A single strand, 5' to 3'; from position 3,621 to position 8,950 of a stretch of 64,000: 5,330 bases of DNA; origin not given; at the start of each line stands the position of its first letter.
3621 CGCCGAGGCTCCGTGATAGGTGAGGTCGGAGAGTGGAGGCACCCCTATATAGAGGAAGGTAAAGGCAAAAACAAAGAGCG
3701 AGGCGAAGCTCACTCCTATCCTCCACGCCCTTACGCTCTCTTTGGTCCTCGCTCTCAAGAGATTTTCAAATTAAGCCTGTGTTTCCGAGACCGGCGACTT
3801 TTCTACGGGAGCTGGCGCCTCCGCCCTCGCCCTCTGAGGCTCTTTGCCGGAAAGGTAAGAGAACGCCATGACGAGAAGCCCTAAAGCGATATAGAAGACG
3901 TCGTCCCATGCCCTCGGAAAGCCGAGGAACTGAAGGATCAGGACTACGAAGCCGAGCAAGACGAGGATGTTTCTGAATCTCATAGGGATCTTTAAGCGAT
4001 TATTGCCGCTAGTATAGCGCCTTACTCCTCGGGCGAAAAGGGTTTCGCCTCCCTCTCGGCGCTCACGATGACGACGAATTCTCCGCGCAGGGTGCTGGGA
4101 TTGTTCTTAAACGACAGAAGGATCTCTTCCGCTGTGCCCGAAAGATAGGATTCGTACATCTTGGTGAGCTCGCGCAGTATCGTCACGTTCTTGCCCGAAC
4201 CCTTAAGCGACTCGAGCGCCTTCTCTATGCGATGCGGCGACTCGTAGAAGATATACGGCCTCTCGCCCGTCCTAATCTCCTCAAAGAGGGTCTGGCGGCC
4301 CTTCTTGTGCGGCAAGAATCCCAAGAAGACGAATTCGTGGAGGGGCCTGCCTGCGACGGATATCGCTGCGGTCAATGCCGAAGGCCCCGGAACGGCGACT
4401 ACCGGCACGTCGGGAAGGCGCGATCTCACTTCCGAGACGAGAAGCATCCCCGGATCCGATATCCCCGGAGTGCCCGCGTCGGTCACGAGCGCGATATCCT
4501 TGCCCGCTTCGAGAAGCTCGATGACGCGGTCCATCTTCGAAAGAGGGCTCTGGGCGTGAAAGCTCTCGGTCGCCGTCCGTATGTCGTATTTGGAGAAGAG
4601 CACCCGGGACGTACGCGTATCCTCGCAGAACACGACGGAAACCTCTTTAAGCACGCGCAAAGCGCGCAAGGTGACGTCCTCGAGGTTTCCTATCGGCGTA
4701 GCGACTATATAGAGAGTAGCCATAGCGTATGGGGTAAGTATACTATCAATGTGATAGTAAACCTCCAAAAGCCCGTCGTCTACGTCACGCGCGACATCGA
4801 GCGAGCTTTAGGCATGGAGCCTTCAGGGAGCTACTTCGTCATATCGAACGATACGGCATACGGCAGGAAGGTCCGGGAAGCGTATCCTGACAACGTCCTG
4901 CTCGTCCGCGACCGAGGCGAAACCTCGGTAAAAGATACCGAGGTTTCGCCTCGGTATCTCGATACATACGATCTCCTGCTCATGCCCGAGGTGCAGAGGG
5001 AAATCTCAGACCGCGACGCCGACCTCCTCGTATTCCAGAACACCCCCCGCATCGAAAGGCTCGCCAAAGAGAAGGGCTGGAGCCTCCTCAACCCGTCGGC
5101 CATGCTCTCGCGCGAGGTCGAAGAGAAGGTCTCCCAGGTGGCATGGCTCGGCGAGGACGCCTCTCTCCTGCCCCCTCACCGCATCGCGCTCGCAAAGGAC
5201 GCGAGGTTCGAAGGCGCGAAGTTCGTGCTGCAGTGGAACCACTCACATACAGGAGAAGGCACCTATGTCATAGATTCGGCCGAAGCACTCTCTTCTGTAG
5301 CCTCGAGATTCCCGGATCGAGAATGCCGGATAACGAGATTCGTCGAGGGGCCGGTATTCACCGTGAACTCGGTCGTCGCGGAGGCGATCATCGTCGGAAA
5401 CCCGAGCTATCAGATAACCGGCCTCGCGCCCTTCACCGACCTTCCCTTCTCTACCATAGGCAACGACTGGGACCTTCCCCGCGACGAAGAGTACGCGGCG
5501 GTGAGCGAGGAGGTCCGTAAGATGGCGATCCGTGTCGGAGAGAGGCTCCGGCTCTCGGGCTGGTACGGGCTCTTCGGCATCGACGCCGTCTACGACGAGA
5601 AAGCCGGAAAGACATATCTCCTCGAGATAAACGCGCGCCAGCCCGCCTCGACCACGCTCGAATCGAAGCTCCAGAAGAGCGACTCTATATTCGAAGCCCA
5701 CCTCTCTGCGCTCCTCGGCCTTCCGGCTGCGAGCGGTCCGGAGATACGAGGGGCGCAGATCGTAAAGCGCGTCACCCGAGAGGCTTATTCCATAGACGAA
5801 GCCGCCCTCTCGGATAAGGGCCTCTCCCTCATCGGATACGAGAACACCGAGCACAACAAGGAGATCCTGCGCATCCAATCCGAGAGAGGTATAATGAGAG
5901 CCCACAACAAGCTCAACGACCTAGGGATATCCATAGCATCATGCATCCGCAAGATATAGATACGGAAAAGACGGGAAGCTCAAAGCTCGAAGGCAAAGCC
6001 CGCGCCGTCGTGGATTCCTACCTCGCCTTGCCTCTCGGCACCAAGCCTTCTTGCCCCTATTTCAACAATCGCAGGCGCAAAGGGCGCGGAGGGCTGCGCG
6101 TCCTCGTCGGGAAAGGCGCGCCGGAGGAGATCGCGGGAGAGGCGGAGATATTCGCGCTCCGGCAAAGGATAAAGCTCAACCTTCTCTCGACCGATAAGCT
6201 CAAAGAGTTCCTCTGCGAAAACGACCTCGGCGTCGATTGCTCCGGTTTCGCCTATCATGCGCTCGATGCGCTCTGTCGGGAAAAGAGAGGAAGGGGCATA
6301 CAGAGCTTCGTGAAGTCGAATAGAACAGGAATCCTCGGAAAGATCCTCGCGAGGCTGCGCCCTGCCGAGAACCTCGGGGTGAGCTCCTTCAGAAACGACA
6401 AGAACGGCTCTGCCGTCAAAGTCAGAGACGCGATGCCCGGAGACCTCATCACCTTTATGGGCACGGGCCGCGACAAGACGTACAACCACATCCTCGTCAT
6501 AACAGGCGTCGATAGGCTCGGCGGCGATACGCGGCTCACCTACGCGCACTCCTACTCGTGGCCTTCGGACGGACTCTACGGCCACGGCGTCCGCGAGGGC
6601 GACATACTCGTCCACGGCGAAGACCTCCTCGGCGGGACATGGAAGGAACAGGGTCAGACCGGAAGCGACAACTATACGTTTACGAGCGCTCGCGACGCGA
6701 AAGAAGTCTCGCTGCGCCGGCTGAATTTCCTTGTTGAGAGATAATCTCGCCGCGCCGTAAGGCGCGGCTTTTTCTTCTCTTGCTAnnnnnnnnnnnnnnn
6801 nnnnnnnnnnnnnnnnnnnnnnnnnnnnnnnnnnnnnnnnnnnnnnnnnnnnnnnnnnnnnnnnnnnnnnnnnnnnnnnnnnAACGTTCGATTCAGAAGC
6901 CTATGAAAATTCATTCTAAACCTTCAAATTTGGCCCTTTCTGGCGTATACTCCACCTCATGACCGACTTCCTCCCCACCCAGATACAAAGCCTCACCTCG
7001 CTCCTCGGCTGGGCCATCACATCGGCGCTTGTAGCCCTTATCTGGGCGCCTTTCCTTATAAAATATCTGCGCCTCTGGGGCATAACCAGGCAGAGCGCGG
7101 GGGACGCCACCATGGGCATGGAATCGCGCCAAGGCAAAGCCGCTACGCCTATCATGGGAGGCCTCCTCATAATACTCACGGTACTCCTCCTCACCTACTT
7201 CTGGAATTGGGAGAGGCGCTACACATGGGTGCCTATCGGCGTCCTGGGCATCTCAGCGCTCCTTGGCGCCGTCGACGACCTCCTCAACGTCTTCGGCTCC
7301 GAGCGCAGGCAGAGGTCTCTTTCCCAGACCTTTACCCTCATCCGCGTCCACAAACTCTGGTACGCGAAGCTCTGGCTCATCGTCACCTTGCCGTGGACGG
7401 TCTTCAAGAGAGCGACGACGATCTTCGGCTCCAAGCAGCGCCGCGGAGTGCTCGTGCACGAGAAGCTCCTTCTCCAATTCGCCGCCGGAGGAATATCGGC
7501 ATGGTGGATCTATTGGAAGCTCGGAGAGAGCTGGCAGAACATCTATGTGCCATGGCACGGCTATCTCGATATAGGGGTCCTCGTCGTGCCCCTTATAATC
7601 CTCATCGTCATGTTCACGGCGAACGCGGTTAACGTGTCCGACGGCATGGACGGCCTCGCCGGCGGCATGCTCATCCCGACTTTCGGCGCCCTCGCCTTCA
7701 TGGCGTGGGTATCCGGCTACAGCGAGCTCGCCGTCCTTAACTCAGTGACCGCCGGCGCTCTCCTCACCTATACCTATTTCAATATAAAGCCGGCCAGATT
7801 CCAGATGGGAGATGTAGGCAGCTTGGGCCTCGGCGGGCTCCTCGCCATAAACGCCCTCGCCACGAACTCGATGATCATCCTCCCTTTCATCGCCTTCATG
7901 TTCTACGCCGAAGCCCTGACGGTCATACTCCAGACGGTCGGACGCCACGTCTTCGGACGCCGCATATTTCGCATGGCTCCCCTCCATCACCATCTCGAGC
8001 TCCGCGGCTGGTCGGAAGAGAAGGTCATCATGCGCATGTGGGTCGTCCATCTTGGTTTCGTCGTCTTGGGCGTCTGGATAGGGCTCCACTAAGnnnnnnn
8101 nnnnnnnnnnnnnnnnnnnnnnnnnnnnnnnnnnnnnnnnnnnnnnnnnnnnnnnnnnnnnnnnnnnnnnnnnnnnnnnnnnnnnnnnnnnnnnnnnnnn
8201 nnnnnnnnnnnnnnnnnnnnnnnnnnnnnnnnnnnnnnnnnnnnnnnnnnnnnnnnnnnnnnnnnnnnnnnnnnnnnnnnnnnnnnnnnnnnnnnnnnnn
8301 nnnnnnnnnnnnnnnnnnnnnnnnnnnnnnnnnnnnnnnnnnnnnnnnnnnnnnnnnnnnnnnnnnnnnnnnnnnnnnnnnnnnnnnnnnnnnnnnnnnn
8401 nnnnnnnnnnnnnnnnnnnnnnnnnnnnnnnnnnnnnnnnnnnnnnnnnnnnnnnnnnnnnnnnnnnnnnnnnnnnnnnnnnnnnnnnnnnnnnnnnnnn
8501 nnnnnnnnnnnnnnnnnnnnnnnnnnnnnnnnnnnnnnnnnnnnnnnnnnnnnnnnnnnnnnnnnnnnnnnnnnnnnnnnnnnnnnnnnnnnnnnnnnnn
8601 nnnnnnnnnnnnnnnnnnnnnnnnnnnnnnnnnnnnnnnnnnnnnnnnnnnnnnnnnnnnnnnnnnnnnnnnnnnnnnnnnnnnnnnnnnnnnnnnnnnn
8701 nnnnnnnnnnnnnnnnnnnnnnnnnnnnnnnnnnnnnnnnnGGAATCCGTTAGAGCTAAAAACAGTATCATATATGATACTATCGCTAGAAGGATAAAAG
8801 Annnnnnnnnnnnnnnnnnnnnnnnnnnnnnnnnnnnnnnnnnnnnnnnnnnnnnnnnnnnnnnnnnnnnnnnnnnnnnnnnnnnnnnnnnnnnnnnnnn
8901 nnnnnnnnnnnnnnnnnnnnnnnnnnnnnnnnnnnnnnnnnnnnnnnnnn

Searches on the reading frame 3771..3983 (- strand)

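Call 28: search_protein_families(library=pfam, proteins=[window:3771-3983:-], max_evalue=0.01)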
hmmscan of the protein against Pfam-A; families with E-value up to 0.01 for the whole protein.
window:3771-3983:- (70 aa): 2 families
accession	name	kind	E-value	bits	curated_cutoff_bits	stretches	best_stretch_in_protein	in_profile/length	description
PF13567.11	DUF4131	-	0.0066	16.6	31.6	1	7-64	10-66/165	Domain of unknown function (DUF4131)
PF03779.20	SPW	-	0.0084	17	31.5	1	7-47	31-73/93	SPW repeat domain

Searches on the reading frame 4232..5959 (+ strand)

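Call 28: search_protein_families(library=pfam, proteins=[window:4232-5959:+], max_evalue=0.01)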
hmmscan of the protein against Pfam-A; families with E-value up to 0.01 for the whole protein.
window:4232-5959:+ (575 aa): 1 family
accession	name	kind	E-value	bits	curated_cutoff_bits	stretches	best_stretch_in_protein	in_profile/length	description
PF02655.19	ATP-grasp_3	-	2.4e-05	24.9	23.2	1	298-470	3-157/160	ATP-grasp domain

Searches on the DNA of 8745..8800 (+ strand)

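Call 88: search_dna_similar(query=window:8745-8800:+, collection=phages, mode=distant, max_evalue=1, max_rows=10)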
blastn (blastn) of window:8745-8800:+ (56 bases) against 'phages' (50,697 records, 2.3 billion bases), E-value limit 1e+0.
No match.
